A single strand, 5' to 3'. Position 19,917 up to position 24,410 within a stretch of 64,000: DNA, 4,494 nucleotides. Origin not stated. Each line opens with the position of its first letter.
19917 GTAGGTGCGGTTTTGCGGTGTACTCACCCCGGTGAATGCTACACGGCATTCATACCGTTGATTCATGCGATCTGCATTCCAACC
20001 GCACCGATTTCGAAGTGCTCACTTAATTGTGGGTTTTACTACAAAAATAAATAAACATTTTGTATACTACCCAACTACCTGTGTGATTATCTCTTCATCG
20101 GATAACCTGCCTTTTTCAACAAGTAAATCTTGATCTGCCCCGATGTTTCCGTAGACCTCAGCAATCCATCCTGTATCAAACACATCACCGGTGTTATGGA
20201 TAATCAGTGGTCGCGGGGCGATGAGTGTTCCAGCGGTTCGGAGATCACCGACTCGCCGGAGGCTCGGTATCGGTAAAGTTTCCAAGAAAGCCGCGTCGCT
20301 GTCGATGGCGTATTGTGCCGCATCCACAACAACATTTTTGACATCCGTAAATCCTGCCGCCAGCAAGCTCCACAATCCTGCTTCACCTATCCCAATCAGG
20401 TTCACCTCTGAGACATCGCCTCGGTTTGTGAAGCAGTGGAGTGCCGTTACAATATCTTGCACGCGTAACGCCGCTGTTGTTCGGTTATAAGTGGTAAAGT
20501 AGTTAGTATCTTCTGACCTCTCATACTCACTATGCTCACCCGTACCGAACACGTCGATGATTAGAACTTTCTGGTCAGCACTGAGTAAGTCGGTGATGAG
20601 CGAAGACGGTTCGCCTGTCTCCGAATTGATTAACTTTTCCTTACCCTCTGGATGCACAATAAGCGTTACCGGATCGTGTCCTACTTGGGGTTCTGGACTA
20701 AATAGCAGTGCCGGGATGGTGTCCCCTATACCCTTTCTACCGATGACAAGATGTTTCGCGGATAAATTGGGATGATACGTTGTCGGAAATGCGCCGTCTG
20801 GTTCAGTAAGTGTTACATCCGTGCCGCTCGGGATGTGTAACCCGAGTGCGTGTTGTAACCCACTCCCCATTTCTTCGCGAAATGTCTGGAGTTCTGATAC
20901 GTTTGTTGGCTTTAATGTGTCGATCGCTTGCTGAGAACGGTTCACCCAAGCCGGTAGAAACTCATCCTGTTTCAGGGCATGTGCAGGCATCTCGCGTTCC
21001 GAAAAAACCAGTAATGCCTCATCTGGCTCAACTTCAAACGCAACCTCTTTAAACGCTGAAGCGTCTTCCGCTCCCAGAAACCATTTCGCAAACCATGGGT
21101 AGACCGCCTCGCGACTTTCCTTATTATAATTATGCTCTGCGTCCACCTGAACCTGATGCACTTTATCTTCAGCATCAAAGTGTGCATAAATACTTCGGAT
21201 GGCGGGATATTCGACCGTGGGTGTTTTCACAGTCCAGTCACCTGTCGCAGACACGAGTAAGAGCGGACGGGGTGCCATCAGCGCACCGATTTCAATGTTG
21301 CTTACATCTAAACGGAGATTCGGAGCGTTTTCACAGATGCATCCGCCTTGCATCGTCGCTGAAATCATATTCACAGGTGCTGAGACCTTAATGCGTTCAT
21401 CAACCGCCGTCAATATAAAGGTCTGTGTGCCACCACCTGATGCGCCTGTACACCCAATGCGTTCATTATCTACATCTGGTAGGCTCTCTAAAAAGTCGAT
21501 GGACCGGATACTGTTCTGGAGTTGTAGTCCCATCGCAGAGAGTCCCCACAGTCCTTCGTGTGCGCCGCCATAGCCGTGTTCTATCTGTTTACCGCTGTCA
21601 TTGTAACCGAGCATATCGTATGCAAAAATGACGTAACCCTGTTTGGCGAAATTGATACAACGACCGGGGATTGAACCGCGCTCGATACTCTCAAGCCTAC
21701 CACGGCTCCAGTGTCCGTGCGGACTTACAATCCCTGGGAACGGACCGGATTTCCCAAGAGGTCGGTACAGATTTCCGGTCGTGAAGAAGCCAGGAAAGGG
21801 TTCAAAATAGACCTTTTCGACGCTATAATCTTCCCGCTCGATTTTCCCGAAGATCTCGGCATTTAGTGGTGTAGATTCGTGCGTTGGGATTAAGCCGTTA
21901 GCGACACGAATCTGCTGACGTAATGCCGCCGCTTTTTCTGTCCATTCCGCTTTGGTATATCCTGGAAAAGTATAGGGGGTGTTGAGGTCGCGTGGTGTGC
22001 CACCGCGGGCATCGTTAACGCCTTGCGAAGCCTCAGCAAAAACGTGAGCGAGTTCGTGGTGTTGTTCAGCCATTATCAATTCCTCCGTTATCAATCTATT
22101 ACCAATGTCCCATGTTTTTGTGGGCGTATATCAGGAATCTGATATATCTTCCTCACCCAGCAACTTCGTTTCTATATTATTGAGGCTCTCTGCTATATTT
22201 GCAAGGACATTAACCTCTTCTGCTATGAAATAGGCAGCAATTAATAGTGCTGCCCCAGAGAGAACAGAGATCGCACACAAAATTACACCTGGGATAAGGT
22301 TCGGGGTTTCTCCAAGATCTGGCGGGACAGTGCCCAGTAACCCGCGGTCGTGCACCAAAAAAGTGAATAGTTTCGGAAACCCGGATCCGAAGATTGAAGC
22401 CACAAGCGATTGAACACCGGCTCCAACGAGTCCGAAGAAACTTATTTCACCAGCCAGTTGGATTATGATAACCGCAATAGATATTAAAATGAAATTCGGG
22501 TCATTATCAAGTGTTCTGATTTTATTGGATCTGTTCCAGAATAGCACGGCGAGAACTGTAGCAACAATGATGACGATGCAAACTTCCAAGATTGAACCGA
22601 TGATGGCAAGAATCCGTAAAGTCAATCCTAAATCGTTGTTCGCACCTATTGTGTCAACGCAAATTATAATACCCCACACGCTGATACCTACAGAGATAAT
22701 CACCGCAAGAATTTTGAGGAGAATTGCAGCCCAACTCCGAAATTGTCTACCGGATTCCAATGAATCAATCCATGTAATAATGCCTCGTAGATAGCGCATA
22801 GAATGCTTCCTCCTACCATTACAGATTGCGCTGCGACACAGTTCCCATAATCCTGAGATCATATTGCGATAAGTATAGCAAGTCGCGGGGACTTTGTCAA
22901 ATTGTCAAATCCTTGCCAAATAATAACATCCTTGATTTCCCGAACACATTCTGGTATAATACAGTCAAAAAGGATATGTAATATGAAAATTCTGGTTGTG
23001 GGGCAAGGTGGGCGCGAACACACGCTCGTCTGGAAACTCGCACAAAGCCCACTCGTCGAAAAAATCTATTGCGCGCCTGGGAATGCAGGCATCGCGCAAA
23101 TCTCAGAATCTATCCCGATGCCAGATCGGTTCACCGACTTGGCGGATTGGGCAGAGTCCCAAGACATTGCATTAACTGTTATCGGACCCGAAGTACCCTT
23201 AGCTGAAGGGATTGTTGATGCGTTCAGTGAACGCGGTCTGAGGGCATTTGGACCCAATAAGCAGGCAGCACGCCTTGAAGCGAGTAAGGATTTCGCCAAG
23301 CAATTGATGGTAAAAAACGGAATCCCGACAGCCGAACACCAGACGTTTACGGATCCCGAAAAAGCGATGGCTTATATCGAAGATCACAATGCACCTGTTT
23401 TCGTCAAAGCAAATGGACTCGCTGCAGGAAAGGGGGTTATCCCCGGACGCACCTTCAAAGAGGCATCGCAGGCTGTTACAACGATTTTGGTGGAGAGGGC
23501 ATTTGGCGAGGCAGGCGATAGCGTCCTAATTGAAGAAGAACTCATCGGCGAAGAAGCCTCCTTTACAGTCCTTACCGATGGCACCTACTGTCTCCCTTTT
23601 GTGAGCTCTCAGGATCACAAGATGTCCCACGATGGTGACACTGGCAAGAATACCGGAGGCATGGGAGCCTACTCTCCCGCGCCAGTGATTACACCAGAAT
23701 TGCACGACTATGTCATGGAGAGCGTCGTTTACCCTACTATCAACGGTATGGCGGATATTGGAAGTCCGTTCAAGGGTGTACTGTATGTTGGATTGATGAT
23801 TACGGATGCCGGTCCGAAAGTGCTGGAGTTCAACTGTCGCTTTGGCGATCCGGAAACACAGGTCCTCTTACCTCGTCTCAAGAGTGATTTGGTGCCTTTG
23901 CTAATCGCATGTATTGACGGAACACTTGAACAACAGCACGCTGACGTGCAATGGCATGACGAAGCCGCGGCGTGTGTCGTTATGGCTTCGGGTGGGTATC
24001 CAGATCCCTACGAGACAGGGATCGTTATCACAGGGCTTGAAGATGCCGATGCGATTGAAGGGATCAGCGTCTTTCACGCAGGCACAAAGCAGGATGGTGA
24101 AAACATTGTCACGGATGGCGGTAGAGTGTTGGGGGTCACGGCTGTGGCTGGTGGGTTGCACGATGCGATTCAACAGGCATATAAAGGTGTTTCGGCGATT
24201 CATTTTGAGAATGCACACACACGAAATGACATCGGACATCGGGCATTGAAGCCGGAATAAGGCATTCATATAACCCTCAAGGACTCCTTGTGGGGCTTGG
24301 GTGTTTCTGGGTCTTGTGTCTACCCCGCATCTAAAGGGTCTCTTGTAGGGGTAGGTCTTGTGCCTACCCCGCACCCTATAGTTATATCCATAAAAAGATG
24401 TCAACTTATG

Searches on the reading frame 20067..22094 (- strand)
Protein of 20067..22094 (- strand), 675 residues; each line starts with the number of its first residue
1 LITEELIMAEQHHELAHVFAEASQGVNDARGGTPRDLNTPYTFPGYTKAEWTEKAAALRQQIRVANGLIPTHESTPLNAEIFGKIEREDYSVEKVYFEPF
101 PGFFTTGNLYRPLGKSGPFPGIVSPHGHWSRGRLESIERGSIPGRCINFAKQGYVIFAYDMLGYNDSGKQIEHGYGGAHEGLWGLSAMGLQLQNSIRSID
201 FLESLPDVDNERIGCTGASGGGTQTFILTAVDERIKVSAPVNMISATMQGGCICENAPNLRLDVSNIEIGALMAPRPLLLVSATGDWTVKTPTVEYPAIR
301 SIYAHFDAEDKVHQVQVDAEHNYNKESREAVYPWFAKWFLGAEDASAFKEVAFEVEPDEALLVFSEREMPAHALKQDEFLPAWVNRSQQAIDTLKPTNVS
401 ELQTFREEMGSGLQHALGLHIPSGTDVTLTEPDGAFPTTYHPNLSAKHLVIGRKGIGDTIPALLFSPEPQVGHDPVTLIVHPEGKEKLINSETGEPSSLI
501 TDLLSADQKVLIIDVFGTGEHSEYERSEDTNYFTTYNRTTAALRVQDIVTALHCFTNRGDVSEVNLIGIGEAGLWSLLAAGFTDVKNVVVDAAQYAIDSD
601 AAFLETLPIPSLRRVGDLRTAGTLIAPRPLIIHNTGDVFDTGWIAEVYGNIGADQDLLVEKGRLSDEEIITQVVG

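Call 94: search_protein_families(library=pfam, proteins=[window:20067-22094:-], max_evalue=0.00001)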
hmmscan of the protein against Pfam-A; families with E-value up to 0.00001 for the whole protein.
window:20067-22094:- (675 aa): 2 families
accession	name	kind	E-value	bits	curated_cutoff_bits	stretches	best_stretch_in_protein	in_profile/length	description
PF05448.18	AXE1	-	3.1e-07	29.9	21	1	92-240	56-205/321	Acetyl xylan esterase (AXE1)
PF22244.2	GCE_fung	-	5.4e-07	30.1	27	0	197-241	89-135/231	Glucuronyl esterase, fungi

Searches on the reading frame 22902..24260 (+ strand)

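Call 94: search_protein_families(library=pfam, proteins=[window:22902-24260:+], max_evalue=0.00001)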
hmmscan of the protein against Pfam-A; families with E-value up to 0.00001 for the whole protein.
window:22902-24260:+ (452 aa): 3 families
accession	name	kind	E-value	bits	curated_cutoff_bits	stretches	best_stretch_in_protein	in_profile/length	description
PF01071.24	GARS_A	-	7.9e-75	251.4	27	1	127-319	1-194/194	Phosphoribosylglycinamide synthetase, ATP-grasp (A) domain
PF02844.21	GARS_N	-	1.5e-37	128.8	29.5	1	28-126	1-100/100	Phosphoribosylglycinamide synthetase, N domain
PF02843.22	GARS_C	-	5.8e-32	110.3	34.8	1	356-447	1-92/92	Phosphoribosylglycinamide synthetase, C domain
